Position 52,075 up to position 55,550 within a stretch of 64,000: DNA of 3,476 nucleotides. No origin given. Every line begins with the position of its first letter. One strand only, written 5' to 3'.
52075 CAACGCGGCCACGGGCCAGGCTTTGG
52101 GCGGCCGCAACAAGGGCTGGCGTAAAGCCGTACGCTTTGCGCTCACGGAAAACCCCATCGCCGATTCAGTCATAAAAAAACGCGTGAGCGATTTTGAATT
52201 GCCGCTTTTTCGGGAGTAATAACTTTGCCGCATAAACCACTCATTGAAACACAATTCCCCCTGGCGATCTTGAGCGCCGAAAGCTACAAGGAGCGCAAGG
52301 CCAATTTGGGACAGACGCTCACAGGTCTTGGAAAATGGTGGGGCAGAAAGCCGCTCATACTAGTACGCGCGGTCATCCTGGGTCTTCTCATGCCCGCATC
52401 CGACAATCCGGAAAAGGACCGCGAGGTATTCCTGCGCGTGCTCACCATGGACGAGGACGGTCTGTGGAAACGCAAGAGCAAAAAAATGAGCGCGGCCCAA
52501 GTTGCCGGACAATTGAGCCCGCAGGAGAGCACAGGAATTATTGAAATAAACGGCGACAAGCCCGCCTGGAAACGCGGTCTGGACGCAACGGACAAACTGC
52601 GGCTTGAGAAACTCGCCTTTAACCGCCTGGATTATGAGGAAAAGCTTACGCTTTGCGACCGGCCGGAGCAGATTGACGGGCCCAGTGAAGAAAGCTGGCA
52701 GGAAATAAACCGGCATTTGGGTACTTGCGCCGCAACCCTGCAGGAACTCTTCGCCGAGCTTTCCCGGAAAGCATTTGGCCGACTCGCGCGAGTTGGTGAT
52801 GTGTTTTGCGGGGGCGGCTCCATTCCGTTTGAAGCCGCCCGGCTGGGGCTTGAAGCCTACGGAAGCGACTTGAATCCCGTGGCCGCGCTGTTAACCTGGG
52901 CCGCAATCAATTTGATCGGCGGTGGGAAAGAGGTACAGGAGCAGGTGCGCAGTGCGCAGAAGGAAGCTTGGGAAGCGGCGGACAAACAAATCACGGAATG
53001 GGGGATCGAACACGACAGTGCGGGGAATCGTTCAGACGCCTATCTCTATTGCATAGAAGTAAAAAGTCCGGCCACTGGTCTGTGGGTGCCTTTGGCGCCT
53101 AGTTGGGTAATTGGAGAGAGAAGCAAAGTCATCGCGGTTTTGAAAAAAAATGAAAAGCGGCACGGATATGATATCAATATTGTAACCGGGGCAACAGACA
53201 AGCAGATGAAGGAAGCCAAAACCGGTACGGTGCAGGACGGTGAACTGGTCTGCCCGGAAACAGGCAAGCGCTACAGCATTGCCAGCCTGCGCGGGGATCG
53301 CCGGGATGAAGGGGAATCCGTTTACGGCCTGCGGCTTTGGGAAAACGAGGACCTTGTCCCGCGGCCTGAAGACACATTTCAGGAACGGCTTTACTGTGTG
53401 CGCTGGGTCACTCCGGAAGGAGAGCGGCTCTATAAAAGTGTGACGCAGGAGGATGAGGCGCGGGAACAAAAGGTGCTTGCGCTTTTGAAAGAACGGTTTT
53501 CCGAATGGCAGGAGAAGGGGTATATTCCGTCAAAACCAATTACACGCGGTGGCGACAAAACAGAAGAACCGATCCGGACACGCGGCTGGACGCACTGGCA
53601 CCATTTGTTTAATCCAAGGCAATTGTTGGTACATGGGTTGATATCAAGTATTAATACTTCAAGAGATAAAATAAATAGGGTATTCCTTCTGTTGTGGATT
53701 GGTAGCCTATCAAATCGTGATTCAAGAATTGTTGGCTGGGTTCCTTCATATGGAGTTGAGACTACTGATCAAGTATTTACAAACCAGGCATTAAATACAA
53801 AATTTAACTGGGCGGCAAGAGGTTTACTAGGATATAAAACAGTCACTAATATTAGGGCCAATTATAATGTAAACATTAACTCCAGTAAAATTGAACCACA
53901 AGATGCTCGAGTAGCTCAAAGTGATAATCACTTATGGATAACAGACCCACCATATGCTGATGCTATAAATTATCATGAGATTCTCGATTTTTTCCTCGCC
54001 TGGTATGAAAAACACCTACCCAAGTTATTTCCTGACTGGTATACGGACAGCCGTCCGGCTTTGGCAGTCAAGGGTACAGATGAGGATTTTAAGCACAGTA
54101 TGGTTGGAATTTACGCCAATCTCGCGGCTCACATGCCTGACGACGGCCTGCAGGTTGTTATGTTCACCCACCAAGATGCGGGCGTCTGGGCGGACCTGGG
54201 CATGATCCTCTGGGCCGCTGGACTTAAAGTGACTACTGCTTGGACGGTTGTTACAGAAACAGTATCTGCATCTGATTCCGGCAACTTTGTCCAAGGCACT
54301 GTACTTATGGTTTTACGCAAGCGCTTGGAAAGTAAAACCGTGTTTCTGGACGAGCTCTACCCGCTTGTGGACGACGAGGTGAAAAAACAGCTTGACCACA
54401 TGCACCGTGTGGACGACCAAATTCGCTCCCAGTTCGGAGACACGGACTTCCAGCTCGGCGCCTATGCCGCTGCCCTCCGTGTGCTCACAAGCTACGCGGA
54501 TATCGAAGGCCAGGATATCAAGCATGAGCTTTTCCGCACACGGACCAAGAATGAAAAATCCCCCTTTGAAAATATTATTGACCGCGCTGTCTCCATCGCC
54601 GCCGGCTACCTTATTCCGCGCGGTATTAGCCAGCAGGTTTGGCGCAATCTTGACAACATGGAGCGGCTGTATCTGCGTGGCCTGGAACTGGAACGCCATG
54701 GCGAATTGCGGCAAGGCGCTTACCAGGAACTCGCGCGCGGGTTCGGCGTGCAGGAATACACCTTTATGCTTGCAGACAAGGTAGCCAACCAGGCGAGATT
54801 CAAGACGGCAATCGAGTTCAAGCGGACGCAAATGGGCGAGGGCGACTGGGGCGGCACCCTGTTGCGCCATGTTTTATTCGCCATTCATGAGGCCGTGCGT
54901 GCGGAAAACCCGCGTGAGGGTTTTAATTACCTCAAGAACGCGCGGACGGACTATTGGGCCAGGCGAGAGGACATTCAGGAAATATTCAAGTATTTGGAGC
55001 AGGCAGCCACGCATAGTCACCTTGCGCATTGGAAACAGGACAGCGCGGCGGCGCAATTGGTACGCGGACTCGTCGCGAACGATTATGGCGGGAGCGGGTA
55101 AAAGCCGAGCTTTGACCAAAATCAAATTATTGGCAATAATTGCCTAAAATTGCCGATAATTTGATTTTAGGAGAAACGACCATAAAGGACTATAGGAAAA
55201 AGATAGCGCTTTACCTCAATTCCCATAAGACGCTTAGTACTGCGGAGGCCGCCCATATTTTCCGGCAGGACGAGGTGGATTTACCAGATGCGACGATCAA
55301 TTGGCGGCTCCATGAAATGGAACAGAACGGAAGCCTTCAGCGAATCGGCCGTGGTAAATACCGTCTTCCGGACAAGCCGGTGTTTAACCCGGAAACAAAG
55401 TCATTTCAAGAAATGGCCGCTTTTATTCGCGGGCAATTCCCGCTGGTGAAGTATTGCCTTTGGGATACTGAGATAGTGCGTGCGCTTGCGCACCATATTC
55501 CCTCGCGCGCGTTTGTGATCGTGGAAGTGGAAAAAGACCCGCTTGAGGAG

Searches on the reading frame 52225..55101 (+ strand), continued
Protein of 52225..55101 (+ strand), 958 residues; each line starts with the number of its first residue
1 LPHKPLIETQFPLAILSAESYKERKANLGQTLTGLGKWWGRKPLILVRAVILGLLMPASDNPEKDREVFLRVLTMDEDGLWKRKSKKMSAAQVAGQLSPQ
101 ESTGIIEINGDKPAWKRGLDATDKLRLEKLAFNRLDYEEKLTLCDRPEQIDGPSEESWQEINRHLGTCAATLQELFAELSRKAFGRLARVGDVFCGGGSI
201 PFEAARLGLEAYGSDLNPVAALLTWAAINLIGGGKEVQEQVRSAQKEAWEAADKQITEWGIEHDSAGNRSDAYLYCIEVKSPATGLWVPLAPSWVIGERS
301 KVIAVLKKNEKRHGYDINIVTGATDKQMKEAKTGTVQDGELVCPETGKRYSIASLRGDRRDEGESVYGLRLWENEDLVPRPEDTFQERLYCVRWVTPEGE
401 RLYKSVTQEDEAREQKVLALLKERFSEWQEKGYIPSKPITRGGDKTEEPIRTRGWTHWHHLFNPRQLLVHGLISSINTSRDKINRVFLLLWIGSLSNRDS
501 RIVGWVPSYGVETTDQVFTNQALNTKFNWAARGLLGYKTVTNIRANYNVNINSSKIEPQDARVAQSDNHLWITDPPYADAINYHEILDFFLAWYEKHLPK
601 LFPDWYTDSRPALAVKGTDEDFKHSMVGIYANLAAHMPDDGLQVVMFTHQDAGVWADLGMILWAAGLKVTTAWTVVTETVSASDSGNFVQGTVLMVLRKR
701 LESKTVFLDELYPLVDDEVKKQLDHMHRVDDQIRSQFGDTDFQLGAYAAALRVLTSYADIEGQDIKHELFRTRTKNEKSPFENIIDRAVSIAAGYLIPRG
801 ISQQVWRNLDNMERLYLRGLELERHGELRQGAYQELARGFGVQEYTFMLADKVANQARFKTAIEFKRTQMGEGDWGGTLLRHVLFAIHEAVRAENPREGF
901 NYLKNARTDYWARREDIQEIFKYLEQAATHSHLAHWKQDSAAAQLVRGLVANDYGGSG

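Call 39: get_annotated_region(hit=H14, flank=7000)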
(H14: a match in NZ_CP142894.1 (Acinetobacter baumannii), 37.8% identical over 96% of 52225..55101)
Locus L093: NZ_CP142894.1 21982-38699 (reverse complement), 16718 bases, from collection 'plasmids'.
description: Acinetobacter baumannii strain B20AB01 plasmid pB20AB01c, complete sequence
organism: Acinetobacter baumannii (NCBI taxid 470)
taxonomy: Bacteria; Pseudomonadota; Gammaproteobacteria; Moraxellales; Moraxellaceae; Acinetobacter; Acinetobacter baumannii
host: -; source: Homo sapiens,Cell culture; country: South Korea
typing (MOB-suite, as given by PLSDB): conjugative; replicon rep_cluster_734; relaxase MOBF; mating-pair formation MPF_F
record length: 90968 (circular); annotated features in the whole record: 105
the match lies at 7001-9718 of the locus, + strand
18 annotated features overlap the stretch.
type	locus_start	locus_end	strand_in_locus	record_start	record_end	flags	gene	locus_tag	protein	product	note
CDS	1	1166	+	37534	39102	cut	-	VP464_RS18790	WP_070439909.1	Tn7-like element transposition protein TnsE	-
CDS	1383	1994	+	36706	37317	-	-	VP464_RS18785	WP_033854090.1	hypothetical protein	-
CDS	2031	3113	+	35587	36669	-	-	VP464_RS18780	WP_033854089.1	XRE family transcriptional regulator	-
CDS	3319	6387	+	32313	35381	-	-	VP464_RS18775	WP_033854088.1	anti-phage-associated DUF499 domain-containing protein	GO:0051607 - defense response to virus [Evidence IEA]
CDS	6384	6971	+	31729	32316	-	-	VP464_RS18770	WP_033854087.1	anti-phage-associated DUF3780 domain-containing protein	GO:0051607 - defense response to virus [Evidence IEA]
CDS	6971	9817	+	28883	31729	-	-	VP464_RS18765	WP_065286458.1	anti-phage-associated DUF1156 domain-containing protein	GO:0051607 - defense response to virus [Evidence IEA]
CDS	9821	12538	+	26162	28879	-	-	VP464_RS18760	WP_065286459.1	phospholipase D-like domain-containing anti-phage protein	GO:0051607 - defense response to virus [Evidence IEA]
CDS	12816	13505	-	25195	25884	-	-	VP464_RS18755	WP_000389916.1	DUF2786 domain-containing protein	-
CDS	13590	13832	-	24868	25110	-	-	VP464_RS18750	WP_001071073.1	hypothetical protein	-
CDS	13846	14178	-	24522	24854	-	-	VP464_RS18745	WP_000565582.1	hypothetical protein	-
CDS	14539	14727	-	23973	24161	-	-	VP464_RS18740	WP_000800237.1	hypothetical protein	-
CDS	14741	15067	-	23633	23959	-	-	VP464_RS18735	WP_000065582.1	H-NS histone family protein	-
CDS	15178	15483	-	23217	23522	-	-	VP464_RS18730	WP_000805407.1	hypothetical protein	-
CDS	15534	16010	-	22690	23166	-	-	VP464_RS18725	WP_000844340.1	thermonuclease family protein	-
CDS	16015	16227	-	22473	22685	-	-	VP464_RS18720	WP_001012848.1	hypothetical protein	-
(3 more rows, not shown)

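Call 66: search_protein_families(library=pfam, proteins=[L081:10940-12397:+, L082:10867-12690:+, L082:12666-14327:+, L086:11178-11453:+, L086:11561-11797:+, L086:11785-12210:+], max_evalue=0.01)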
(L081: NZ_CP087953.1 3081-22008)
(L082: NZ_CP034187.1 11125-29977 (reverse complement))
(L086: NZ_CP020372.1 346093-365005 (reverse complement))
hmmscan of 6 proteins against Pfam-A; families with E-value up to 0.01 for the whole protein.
L081:10940-12397:+ (485 aa): 2 families
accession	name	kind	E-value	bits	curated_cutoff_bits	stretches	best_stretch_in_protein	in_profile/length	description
PF13749.12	HATPase_c_4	-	9.3e-23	80.5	26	1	317-400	1-88/89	Putative ATP-dependent DNA helicase recG C-terminal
PF04326.19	SLFN_AlbA_2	-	2.6e-19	70.3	25.3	1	19-140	1-117/118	Schlafen, AlbA_2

L082:10867-12690:+ (607 aa): 5 families
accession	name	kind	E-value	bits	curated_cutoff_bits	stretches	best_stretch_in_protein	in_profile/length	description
PF13086.12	AAA_11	-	1.9e-05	25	27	1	284-323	2-41/257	AAA domain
PF13401.12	AAA_22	-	9.7e-05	23.1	27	1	298-387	4-93/130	AAA domain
PF13191.12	AAA_16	-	0.00016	22.6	32.6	1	280-378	2-85/167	AAA ATPase domain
PF13476.12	AAA_23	-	0.00054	21.1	27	0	299-316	19-36/201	AAA domain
PF07728.20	AAA_5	-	0.0069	16.8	22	0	303-409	3-96/139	AAA domain (dynein-related subfamily)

L082:12666-14327:+ (553 aa): 0 families

L086:11178-11453:+ (91 aa): 1 family
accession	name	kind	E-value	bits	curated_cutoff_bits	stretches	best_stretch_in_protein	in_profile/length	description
PF02604.26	PhdYeFM_antitox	-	0.003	17.7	29.8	1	7-47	2-42/74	Antitoxin Phd_YefM, type II toxin-antitoxin system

L086:11561-11797:+ (78 aa): 0 families

L086:11785-12210:+ (141 aa): 1 family
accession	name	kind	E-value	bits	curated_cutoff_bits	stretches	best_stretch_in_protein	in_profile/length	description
PF01850.27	PIN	-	1.5e-13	51.8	23.6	1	4-120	2-111/120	PIN domain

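Call 67: search_protein_families(library=padloc, proteins=[L081:10940-12397:+, L082:10867-12690:+, L082:12666-14327:+, L086:11178-11453:+, L086:11561-11797:+, L086:11785-12210:+], max_evalue=0.001)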
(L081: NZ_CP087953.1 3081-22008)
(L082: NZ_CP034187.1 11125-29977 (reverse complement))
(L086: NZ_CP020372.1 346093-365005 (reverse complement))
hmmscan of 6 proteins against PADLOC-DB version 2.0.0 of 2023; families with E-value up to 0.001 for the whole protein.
L081:10940-12397:+ (485 aa): 3 families
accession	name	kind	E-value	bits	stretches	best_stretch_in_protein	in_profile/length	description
PDLC02402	Aga_SIR2-PNTD1-PNTD2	-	5e-08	29.5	1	155-342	307-487/876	Class I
PDLC02418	Aga_SIR2-Kinase-PNTD1-PNTD2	-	5.2e-06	22.9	1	289-343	314-366/756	Class I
PDLC02394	pAgo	-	9.1e-05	18.3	1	208-409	222-442/1121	-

L082:10867-12690:+ (607 aa): 8 families
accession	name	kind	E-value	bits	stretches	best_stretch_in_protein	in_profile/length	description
PDLC04547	PDC-M26A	-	2e-25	87.5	1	301-422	334-450/724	-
PDLC04140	mad8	-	3.7e-05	21.4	1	286-329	14-57/314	mads_8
PDLC04135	mad3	-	0.00011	19.9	1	293-326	17-49/374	mads_3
PDLC03861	LmuB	-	0.00012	18.2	0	157-259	566-671/1213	-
PDLC03859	LmuB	-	0.00044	17.6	0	296-316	21-41/611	-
PDLC02163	Avs2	-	0.00076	15.1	1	176-318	279-430/1576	-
PDLC05065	PDC-S68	-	0.00077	15.3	0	187-318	513-639/1221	-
PDLC00549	JetC2|JetC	-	0.00098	14.9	0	164-367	941-1138/1404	DUF3584 domain; MukB-like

L082:12666-14327:+ (553 aa): 0 families

L086:11178-11453:+ (91 aa): 0 families

L086:11561-11797:+ (78 aa): 0 families

L086:11785-12210:+ (141 aa): 0 families

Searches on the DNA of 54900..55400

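Call 80: search_rna_families(source=window, start=54900, end=55400, threshold=evalue, max_evalue=1)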
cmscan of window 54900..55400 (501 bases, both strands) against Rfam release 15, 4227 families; matches with E-value up to 1: 1.
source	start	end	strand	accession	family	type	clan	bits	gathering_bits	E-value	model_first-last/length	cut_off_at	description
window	55121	55165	+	RF00455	mir-15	Gene; miRNA;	CL00085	21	57.3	0.013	21-68/88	no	mir-15 microRNA precursor family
